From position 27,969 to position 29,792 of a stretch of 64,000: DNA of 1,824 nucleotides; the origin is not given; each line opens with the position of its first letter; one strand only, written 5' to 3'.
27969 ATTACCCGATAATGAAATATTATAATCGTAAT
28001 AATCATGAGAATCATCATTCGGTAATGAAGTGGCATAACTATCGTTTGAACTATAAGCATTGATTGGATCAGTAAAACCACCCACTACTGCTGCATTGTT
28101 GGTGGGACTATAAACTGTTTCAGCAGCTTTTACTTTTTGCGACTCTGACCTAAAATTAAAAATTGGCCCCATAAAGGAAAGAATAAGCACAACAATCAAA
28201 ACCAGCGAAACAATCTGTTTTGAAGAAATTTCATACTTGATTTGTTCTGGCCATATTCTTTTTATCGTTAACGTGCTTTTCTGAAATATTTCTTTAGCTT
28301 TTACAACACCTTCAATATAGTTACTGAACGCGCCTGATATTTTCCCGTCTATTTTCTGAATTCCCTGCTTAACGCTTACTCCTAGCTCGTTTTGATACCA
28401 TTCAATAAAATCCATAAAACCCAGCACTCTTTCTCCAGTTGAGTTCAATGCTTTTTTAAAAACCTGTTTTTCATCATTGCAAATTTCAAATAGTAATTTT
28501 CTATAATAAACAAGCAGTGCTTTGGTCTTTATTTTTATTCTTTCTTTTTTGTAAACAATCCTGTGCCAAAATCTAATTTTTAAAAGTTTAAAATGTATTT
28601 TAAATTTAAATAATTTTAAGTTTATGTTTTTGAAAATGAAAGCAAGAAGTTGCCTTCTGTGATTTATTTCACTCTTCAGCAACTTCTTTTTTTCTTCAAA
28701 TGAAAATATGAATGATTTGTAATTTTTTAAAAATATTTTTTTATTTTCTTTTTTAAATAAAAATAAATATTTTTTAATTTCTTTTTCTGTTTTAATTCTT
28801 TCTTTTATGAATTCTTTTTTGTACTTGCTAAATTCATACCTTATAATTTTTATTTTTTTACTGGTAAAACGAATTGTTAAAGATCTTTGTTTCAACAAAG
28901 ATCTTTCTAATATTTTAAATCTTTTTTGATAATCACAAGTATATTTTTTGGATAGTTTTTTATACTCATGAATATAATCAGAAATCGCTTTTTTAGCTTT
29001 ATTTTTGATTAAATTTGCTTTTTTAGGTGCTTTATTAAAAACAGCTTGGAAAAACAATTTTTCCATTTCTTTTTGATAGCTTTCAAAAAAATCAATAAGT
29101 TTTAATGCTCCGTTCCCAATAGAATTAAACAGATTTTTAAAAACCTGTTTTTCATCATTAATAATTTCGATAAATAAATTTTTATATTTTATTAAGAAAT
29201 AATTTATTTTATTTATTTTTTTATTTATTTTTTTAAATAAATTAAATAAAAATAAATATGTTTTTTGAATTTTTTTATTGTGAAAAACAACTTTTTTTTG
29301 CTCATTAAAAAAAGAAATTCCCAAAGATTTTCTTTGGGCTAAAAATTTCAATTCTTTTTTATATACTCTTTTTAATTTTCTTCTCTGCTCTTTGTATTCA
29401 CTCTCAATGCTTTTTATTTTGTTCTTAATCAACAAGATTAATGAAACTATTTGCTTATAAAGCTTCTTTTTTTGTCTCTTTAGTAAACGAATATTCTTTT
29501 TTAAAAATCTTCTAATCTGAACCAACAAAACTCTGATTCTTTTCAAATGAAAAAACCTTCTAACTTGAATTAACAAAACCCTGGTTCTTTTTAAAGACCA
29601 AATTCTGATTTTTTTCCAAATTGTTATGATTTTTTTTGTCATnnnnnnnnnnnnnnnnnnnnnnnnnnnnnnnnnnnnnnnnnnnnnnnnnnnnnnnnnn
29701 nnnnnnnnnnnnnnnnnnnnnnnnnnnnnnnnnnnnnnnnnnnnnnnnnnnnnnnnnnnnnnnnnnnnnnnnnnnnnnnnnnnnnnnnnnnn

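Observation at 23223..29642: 2139-aa surface protein with a 475-aa polybasic cytoplasmic head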

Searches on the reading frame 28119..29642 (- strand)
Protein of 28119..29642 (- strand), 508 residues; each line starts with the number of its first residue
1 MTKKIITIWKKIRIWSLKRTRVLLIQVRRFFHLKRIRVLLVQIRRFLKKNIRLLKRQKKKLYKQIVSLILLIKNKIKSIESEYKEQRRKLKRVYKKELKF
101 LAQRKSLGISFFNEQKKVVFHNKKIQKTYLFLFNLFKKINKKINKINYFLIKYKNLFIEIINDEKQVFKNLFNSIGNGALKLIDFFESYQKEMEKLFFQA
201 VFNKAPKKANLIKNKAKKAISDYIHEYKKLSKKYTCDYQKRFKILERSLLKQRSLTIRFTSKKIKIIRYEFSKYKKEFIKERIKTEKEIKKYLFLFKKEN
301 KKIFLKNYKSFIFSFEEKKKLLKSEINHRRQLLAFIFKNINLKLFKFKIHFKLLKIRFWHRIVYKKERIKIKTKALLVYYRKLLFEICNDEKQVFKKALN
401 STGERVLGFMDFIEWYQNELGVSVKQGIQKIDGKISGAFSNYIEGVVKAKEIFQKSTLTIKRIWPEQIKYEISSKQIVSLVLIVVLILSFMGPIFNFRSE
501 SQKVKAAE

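Call 22: search_protein_families(library=pfam, proteins=[window:28119-29642:-], max_evalue=10)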
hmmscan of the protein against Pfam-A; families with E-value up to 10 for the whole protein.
seq(508 aa): 0 families

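Call 24: search_protein_representatives(protein=window:28143-29642:-)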
Query: 500 residues. Proteins with E-value up to 0.001 (for the whole library): 6; up to 1e-10: 5; up to 1e-30: 3. The best 6 are listed.
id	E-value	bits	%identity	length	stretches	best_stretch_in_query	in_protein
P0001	0.0e+00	1009.1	100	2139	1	1-500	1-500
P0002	2.1e-63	231.6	50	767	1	22-377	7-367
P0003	7.9e-49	183.6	59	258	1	4-233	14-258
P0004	3.0e-18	82.8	50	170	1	2-163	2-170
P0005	2.9e-12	63.1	35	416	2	360-483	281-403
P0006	4.1e-04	36.2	23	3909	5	210-257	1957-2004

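Call 27: find_encoding_contigs(protein=P0002, flank=8000, max_places=4)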
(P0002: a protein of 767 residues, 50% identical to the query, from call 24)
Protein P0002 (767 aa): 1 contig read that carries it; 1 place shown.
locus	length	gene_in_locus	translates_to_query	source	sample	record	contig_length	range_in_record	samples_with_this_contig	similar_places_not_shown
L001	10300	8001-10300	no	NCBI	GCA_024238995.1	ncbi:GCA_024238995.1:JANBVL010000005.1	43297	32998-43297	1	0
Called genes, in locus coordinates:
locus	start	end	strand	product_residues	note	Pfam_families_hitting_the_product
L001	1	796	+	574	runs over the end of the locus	PF01807:Zn_ribbon_DnaG, PF08275:DNAG_N, PF01751:Toprim (weak), PF13155:Toprim_2, PF13362:Toprim_3 (weak), PF13662:Toprim_4, PF10410:DnaB_bind (weak)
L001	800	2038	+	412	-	PF03979:Sigma70_r1_1, PF00140:Sigma70_r1_2, PF04542:Sigma70_r2, PF04539:Sigma70_r3, PF04545:Sigma70_r4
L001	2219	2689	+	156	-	-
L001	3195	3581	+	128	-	-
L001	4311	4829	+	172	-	PF01936:NYN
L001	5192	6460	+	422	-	PF00270:DEAD, PF04851:ResIII (weak), PF00271:Helicase_C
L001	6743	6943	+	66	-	PF00313:CSD, PF08206:OB_RNB (weak)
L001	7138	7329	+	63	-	PF04024:PspC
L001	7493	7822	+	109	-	-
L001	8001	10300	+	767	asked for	?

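Call 28: find_encoding_contigs(protein=P0005, flank=8000, max_places=4)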
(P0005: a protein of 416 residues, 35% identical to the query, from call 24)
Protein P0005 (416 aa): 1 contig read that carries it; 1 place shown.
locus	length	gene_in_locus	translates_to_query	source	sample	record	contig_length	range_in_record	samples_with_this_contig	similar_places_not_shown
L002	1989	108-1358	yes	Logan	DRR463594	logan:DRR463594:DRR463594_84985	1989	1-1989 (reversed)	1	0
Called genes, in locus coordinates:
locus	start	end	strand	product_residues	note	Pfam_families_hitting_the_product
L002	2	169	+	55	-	?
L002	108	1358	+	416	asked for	-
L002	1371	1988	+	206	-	?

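Call 32: find_homologous_proteins(query=A2, max_evalue=0.001)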
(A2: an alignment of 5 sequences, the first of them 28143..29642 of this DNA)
Query A2 (5 sequences) (500 aa, profile of the alignment): 2 proteins with E <= 0.001 among 8000 candidates.
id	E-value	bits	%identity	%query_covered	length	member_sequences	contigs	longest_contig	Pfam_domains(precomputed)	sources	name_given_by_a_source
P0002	9.2e-155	534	44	74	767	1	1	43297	-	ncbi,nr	ncbi:MAG: hypothetical protein KJI70_02455, partial [Patescibacteria group bacterium]|nr:hypothetica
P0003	1.6e-85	306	58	42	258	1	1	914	-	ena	-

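Call 33: find_related_loci(query=A2, collection=genome_contigs, flank=10000)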
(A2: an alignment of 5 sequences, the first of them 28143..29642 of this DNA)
Query A2 (500 aa) in genome_contigs; peptide patterns used: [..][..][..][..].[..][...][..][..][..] (x = any residue, [..] = any of these).
598 stretches matched a pattern, but none encodes a relative of the query by tblastn (E <= 1e-3).

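Call 49: predict_structure(alignment_id=A1)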
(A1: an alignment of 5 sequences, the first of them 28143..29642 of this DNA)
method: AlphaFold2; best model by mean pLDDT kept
length: 500 residues; sequences in the alignment: 5
mean_pLDDT: 49.9   pTM: 0.20
mean pLDDT of the five models: 49.9, 48.1, 44.4, 44.4, 41.7
residues with pLDDT >= 90: 0; 70-90: 49; 50-70: 172; < 50: 279
segments of 3 or more residues with pLDDT < 50: 100-102, 104-213, 332-354, 357-414, 416-440, 452-477, 491-500
pLDDT, mean of each block of 10 residues (from residue 1): 63 68 66 70 75 75 73 70 62 58 44 37 36 33 38 39 36 33 37 39 35 48 52 55 56 58 62 67 64 55 54 53 55 45 36 47 41 44 40 39 43 44 37 43 50 44 33 44 58 40
secondary structure, 60 per line:
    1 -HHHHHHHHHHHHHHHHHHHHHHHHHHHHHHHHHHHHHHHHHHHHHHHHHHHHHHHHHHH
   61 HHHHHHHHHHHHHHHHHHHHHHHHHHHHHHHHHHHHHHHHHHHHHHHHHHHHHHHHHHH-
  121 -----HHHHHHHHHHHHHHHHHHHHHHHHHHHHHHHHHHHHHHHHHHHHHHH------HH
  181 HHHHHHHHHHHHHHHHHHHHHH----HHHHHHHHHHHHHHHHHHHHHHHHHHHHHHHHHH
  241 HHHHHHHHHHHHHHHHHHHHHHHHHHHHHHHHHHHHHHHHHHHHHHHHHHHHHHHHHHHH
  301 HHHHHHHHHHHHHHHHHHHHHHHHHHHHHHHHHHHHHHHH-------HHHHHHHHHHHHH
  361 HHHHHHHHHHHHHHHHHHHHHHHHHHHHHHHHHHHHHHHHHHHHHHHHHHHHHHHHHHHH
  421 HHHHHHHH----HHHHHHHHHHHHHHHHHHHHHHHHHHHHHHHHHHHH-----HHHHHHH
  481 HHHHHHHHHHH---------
elements in order: H2-119 H126-172 H179-202 H207-340 H348-428 H433-468 H474-491

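Call 61: search_protein_families(library=pfam, proteins=[L001:9201-10298:+], max_evalue=0.01)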
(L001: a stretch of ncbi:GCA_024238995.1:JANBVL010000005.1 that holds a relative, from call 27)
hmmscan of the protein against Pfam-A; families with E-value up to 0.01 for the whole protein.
L001:9201-10298:+ (366 aa): 0 families

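Call 76: search_solved_structures(query=A2, max_evalue=1)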
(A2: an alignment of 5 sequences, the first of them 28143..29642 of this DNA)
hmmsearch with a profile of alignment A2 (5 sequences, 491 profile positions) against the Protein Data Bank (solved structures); distinct sequences matched with E-value up to 1: 0.

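Call 77: search_protein_families(library=ncbifam, proteins=[window:28143-29642:-], max_evalue=0.1)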
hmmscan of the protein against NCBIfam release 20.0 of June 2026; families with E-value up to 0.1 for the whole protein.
window:28143-29642:- (500 aa): 0 families

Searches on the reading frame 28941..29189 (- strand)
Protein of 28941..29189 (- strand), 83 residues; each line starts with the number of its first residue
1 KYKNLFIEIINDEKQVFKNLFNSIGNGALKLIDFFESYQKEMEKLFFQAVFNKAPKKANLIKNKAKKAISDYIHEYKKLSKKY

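Call 35: find_related_loci(query=A3, collection=genome_contigs, flank=10000)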
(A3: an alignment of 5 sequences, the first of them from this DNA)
Query A3 (83 aa) in genome_contigs; peptide patterns used: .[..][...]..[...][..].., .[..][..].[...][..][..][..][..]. (x = any residue, [..] = any of these).
145 stretches matched a pattern; 2 encode a relative of the query (tblastn E <= 1e-3); 2 distinct loci.
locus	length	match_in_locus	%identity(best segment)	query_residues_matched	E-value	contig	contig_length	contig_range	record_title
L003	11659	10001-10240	64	4-83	3e-30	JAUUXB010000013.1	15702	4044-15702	MAG: bacterium isolate CSMAG_54 CSMAG_54_k141_360144_length_15702_cov_8.9789, whole genome shotgun sequence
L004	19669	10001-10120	60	2-41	2e-13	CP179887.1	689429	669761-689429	MAG: Candidatus Nealsonbacteria bacterium isolate CK12Hparc1 chromosome, complete genome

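Call 36: find_related_loci(query=A3, collection=metagenome_contigs, flank=10000)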
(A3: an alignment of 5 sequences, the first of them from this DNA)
Query A3 (83 aa) in metagenome_contigs; peptide patterns used: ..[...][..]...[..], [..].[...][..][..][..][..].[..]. (x = any residue, [..] = any of these).
599 stretches matched a pattern; 2 encode a relative of the query (tblastn E <= 1e-3); 2 distinct loci.
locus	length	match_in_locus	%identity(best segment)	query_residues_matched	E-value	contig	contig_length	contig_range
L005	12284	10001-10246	72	2-83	1e-34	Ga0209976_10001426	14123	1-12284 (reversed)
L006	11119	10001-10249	67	1-83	1e-33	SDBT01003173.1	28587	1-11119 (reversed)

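Call 61: search_protein_families(library=pfam, proteins=[L004:8579-19645:+, L005:10502-12283:+], max_evalue=0.01)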
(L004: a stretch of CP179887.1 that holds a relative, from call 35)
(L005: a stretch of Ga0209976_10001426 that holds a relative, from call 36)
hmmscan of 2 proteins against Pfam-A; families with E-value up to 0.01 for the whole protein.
L004:8579-19645:+ (3688 aa): 4 families
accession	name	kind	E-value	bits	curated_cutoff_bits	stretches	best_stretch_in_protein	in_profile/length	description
PF01833.30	TIG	-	1.9e-10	41.1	20.9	3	2958-3049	1-83/84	IPT/TIG domain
PF00041.27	fn3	-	6.7e-07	29.9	25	1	3216-3244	51-78/84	Fibronectin type III domain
PF16323.11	DUF4959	-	0.00057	20.6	32.9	0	915-954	10-49/106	Domain of unknown function (DUF4959)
PF10179.15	NDNF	-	0.00057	20.4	27.3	0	1243-1282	78-117/127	Neuron-derived neurotrophic factor, first Fn(III) domain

L005:10502-12283:+ (594 aa): 0 families

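Call 96: search_protein_families(library=pfam, proteins=[L004:5851-7092:+, L004:7094-7669:-, L004:4806-5708:+, L004:2642-4006:+, L003:6827-8464:+, L005:7580-8812:+, L005:3945-7472:+, L006:6399-8045:+], max_evalue=0.001)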
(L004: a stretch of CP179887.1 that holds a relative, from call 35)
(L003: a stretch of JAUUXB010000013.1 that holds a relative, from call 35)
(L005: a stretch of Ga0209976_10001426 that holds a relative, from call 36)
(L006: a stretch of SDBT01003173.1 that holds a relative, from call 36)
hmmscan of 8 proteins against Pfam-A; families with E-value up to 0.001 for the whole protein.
L004:5851-7092:+ (413 aa): 3 families
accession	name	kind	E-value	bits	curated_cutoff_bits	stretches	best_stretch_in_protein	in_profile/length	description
PF01385.25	OrfB_IS605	-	4.4e-29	101.6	30.5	1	187-301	3-119/120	Probable transposase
PF07282.18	Cas12f1-like_TNB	-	1.3e-23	83.4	26.3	1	313-378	1-60/60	Cas12f1-like, TNB domain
PF12323.14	HTH_OrfB_IS605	-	1.1e-16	60.5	21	1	18-61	3-46/47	Helix-turn-helix domain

L004:7094-7669:- (191 aa): 1 family
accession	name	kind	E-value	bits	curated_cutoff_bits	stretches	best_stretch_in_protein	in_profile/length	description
PF01928.26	CYTH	-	4.9e-24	85.6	23.2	1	4-165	2-168/179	CYTH domain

L004:4806-5708:+ (300 aa): 0 families

L004:2642-4006:+ (454 aa): 3 families
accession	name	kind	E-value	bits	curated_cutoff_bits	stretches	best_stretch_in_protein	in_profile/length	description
PF00768.25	Peptidase_S11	-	2.1e-29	103.1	27.6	1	207-408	7-218/239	D-alanyl-D-alanine carboxypeptidase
PF13354.11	Beta-lactamase2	-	4.9e-09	36.3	22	1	215-354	2-147/214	Beta-lactamase enzyme family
PF03734.19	YkuD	-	1.4e-07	32.7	23.4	1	78-187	6-144/146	L,D-transpeptidase catalytic domain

L003:6827-8464:+ (545 aa): 4 families
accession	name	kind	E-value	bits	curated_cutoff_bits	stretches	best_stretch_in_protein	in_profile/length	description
PF01180.27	DHO_dh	-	1.1e-50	173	27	1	18-279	4-273/291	Dihydroorotate dehydrogenase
PF01207.24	Dus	-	1.6e-06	27.9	20.4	1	106-269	51-208/311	Dihydrouridine synthase (Dus)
PF03060.21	NMO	-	4.1e-06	26.8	28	1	166-289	115-236/331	Nitronate monooxygenase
PF00977.27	His_biosynth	-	0.00036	20.5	23.6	0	236-278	180-222/228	Histidine biosynthesis protein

L005:7580-8812:+ (410 aa): 1 family
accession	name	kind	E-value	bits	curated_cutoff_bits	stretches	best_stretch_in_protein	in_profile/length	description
PF00963.24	Cohesin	-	0.0001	23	24.1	1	59-156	11-115/139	Cohesin domain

L005:3945-7472:+ (1175 aa): 11 families
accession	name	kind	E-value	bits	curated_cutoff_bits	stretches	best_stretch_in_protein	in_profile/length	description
PF08447.18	PAS_3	-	1.6e-57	192.2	25.6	4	581-668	2-89/89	PAS fold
PF13426.13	PAS_9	-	3.9e-55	184.9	27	4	441-545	1-103/103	PAS domain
PF00989.32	PAS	-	1e-51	174.1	22.6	4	174-272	2-101/113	PAS fold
PF08448.16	PAS_4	-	1e-46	158.1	23.1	4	437-548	1-110/110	PAS fold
PF13188.13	PAS_8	-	9.2e-32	108.3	21.8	2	433-483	3-50/65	PAS domain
PF02518.31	HATPase_c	-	1e-30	106.9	26.4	1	1061-1173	2-109/111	Histidine kinase-, DNA gyrase B-, and HSP90-like ATPase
PF00512.31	HisKA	-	2.8e-16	59.7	26.9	1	945-1012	1-65/66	His Kinase A (phospho-acceptor) domain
PF13596.12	PAS_10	-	1.7e-05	25.8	22.1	0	690-798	3-106/106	PAS domain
PF24820.1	Diguanyl_cycl_sensor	-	7.8e-05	23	28.1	0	52-138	3-92/109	Diguanylate cyclase-like sensor domain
PF12860.13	PAS_7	-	0.00012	22.7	27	0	441-477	5-42/115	PAS fold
PF14501.12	HATPase_c_5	-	0.00049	20.4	22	0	1063-1159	4-90/102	GHKL domain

L006:6399-8045:+ (548 aa): 6 families
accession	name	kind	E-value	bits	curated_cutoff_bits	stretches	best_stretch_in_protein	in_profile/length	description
PF01180.27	DHO_dh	-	7.1e-50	170.3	27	1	20-293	5-287/291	Dihydroorotate dehydrogenase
PF01207.24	Dus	-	1.2e-05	25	20.4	1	99-267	43-205/311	Dihydrouridine synthase (Dus)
PF03060.21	NMO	-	4.1e-05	23.6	28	1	222-293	167-240/331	Nitronate monooxygenase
PF00977.27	His_biosynth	-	0.00041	20.3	23.6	1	236-290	63-116/228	Histidine biosynthesis protein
PF10418.14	DHODB_Fe-S_bind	-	0.00052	20.1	23.9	1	519-540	5-32/41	Iron-sulfur cluster binding domain of dihydroorotate dehydrogenase B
PF00478.31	IMPDH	-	0.00062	19.3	25.6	1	240-282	201-243/345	IMP dehydrogenase / GMP reductase domain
